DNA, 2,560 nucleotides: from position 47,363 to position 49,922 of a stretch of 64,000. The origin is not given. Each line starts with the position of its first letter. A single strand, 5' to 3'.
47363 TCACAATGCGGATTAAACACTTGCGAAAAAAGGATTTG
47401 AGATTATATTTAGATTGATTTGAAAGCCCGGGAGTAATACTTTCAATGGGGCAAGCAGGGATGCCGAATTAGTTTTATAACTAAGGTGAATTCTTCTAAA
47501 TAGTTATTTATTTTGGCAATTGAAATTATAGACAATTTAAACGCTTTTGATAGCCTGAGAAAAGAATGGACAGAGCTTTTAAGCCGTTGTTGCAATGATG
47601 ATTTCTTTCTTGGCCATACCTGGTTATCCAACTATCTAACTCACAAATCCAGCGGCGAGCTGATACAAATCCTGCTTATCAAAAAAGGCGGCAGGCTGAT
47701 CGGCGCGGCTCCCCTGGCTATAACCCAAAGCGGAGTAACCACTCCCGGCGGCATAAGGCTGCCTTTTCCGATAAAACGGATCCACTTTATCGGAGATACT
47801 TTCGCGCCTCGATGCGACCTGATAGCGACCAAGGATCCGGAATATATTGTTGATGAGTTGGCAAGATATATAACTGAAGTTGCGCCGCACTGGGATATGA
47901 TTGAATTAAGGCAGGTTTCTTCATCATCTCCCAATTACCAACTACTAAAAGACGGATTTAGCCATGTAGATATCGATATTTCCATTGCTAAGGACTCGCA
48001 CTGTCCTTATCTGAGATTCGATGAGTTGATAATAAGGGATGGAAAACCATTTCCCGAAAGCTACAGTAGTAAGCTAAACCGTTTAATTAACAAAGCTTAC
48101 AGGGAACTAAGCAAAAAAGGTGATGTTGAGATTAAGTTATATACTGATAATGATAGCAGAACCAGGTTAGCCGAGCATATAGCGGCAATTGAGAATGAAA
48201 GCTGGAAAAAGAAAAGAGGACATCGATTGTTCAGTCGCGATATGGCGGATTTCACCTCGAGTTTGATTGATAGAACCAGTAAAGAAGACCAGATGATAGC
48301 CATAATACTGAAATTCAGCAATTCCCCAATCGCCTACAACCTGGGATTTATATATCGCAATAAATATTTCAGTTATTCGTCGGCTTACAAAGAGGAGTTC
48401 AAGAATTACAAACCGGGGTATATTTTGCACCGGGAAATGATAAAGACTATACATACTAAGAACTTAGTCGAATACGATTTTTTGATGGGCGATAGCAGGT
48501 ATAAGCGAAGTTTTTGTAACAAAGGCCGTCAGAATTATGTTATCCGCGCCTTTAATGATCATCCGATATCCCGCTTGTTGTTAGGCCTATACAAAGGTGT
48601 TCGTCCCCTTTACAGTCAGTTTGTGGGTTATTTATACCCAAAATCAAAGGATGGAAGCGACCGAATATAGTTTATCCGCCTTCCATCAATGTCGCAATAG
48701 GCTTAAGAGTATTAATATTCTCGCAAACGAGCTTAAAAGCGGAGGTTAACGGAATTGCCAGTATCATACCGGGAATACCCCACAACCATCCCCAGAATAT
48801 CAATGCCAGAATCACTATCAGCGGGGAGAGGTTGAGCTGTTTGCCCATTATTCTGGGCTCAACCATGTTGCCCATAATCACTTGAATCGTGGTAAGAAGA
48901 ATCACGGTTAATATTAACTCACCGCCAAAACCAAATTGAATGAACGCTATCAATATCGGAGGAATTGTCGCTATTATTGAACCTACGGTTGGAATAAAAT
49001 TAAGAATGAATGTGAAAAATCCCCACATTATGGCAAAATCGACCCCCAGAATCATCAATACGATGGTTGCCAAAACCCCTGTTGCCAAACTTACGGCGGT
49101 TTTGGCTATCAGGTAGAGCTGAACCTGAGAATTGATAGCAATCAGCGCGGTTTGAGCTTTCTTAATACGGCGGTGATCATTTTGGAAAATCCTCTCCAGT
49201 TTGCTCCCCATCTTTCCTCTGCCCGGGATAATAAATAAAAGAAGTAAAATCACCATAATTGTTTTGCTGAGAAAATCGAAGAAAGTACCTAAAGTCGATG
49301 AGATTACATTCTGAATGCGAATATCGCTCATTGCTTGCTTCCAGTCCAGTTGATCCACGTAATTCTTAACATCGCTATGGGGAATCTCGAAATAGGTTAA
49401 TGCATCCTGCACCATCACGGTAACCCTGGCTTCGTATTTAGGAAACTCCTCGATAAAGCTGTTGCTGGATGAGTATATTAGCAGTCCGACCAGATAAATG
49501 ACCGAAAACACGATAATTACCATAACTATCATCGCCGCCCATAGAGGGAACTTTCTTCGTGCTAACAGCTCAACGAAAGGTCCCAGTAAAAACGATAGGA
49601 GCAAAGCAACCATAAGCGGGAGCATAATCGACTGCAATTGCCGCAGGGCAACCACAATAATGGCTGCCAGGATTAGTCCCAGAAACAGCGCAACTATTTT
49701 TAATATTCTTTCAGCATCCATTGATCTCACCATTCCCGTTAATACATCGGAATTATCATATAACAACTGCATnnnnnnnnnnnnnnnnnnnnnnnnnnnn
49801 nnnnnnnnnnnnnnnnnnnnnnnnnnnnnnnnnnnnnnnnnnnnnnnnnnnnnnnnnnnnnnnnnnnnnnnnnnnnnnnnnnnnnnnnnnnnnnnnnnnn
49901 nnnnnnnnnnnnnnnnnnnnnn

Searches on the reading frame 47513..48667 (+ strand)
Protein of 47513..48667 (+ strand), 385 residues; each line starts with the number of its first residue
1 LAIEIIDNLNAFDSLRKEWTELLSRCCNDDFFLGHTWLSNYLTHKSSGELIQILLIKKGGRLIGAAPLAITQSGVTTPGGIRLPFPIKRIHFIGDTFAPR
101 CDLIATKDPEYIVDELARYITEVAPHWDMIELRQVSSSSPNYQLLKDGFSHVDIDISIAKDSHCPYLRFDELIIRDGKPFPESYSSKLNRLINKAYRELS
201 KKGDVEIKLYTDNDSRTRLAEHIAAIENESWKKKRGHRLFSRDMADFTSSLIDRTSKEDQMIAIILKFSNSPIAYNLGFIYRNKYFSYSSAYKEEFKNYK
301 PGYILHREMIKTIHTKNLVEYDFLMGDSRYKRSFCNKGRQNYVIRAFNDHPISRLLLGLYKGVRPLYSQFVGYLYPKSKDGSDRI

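Call 3: search_protein_families(library=pfam, proteins=[window:47513-48667:+], max_evalue=0.01)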
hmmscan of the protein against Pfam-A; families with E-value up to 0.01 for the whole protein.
window:47513-48667:+ (385 aa): 2 families
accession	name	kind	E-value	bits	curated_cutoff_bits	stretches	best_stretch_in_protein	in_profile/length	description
PF13480.13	Acetyltransf_6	-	6.2e-22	78.7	22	1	190-332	5-143/143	Acetyltransferase (GNAT) domain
PF02388.22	FemAB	-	0.0041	16.4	24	1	269-324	303-359/406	FemAB family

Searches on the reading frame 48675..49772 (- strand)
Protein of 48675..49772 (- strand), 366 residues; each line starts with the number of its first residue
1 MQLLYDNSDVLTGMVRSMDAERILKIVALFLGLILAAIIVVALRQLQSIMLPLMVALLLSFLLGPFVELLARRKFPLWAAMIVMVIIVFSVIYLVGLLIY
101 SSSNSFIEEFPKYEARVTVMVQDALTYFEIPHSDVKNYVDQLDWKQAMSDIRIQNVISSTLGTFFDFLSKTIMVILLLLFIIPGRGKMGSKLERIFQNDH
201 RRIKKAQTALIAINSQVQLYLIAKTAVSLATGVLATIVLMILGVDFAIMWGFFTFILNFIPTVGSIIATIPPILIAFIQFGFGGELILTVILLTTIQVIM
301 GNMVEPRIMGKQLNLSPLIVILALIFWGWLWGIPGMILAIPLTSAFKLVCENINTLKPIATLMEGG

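Call 3: search_protein_families(library=pfam, proteins=[window:48675-49772:-], max_evalue=0.01)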
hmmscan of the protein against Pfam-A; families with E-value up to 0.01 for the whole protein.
window:48675-49772:- (366 aa): 1 family
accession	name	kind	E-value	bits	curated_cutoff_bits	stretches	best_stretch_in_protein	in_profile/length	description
PF01594.21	AI-2E_transport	-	7.9e-58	196.6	34.3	1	30-352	2-325/327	AI-2E family transporter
